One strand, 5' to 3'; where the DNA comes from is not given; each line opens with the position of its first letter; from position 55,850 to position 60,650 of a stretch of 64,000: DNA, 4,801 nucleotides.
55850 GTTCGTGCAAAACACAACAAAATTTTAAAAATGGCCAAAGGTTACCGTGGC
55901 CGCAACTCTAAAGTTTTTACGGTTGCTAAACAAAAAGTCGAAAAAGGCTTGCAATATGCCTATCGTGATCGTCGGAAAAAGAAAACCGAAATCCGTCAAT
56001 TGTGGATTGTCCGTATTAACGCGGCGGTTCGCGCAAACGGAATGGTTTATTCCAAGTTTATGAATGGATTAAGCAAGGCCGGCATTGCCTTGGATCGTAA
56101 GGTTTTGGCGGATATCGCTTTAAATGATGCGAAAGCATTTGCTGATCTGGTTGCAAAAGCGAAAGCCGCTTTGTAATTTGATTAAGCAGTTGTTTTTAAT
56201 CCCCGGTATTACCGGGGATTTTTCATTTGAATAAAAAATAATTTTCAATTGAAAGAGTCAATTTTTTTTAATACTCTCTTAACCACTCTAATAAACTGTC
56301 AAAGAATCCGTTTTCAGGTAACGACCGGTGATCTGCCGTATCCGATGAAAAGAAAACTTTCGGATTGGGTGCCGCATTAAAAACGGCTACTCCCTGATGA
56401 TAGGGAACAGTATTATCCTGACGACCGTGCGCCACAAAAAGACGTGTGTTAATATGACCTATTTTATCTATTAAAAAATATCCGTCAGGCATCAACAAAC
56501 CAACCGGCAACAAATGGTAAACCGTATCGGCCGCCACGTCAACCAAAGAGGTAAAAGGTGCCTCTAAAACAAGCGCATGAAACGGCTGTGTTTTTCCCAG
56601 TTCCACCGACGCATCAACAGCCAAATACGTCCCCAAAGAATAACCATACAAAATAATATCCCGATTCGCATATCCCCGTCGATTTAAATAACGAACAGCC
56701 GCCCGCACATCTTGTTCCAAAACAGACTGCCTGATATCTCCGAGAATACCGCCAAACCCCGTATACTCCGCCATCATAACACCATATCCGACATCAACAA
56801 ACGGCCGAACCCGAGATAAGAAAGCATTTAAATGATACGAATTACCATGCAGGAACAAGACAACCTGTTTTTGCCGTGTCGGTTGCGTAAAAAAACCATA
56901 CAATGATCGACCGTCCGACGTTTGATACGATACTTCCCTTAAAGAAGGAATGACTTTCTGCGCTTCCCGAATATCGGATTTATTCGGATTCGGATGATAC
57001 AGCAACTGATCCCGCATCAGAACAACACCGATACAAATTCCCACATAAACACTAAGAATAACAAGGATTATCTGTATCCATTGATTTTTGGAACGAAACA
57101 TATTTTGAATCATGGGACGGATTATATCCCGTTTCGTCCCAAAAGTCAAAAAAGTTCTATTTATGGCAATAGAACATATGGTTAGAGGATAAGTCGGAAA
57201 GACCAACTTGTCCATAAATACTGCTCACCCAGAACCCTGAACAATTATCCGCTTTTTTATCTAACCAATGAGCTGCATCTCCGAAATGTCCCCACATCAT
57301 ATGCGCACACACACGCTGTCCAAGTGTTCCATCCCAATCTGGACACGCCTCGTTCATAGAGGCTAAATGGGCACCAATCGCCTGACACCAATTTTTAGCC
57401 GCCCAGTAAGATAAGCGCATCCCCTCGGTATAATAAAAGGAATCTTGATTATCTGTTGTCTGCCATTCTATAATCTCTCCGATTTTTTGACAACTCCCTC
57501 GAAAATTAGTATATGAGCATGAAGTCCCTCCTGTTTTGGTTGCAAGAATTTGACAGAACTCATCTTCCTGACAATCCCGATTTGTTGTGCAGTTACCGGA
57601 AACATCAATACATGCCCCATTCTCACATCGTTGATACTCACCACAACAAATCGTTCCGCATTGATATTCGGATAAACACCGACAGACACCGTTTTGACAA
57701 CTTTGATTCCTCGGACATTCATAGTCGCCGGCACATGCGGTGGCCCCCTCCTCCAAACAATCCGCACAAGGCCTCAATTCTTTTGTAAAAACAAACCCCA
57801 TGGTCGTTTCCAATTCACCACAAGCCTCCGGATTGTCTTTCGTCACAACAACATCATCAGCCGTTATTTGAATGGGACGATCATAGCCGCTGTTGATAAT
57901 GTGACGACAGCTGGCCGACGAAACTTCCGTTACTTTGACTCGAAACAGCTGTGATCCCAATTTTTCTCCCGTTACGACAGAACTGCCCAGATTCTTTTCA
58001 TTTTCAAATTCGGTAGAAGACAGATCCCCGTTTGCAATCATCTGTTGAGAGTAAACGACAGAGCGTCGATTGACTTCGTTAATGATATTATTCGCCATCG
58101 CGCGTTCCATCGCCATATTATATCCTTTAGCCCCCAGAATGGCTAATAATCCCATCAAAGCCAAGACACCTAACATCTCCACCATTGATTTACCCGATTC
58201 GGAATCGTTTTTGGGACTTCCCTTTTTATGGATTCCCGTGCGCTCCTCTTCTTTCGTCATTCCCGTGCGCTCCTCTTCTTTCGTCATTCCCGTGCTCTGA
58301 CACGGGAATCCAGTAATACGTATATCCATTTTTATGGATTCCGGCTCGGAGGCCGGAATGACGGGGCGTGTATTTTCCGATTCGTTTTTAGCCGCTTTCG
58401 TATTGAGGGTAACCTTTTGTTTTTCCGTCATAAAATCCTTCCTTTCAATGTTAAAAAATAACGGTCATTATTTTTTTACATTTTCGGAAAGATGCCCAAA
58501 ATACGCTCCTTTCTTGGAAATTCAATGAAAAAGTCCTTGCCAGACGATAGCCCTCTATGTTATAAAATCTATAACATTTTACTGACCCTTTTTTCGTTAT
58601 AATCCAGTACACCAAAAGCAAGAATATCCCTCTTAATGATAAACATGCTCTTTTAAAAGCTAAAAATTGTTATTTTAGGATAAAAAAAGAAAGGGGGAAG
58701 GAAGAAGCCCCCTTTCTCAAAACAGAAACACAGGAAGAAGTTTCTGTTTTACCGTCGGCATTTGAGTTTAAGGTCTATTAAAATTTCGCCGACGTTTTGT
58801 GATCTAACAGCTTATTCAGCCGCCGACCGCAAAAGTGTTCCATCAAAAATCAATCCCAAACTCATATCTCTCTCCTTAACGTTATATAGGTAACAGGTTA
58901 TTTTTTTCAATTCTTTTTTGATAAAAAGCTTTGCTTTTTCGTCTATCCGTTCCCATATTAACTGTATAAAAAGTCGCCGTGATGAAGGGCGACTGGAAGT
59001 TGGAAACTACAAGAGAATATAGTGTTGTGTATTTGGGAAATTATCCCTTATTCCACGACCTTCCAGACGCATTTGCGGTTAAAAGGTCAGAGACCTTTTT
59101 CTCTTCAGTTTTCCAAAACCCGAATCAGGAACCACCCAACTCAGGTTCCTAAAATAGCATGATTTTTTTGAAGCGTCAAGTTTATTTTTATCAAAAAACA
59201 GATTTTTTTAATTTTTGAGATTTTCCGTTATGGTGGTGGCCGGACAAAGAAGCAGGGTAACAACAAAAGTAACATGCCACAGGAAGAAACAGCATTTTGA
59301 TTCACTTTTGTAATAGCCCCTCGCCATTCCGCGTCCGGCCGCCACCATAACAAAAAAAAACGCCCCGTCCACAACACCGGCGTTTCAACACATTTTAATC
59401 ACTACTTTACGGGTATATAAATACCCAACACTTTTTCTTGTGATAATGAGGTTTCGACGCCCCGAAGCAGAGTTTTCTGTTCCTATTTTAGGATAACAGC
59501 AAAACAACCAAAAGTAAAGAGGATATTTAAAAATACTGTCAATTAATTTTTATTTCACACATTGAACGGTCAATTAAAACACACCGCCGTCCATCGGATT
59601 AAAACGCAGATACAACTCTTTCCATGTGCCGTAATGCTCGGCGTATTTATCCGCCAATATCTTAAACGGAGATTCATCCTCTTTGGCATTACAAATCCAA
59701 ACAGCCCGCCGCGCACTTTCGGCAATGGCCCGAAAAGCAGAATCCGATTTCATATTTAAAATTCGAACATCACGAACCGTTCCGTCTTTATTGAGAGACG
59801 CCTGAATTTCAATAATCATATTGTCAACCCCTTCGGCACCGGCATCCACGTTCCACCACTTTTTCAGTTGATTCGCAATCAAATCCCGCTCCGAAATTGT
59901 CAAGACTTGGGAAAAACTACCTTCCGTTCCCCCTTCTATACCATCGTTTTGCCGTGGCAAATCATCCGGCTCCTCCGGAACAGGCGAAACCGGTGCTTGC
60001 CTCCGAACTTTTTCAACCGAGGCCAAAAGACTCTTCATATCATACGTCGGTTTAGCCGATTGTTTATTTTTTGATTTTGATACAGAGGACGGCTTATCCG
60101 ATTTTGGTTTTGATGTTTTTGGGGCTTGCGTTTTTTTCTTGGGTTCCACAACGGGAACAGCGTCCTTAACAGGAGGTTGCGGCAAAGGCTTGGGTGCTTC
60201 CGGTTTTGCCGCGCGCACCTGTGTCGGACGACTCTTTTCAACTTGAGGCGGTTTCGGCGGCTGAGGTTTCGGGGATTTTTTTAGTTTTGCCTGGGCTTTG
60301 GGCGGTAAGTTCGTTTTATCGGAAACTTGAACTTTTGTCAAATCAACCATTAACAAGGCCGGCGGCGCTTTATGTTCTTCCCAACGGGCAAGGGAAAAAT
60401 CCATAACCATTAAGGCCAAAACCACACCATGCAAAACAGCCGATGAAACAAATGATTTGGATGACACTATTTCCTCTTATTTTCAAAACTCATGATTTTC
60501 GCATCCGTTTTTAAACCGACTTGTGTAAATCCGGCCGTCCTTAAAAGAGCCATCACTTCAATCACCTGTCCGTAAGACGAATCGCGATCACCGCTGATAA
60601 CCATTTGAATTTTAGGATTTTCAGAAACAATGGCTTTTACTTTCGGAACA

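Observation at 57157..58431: Pilin-like protein fused to Cys-rich modules and a C-type-lectin-like domain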

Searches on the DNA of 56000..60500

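Call 74: search_rna_families(source=window, start=56000, end=60500, threshold=evalue, max_evalue=0.1)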
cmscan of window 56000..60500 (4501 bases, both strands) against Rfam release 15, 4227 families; matches with E-value up to 0.1: 0.
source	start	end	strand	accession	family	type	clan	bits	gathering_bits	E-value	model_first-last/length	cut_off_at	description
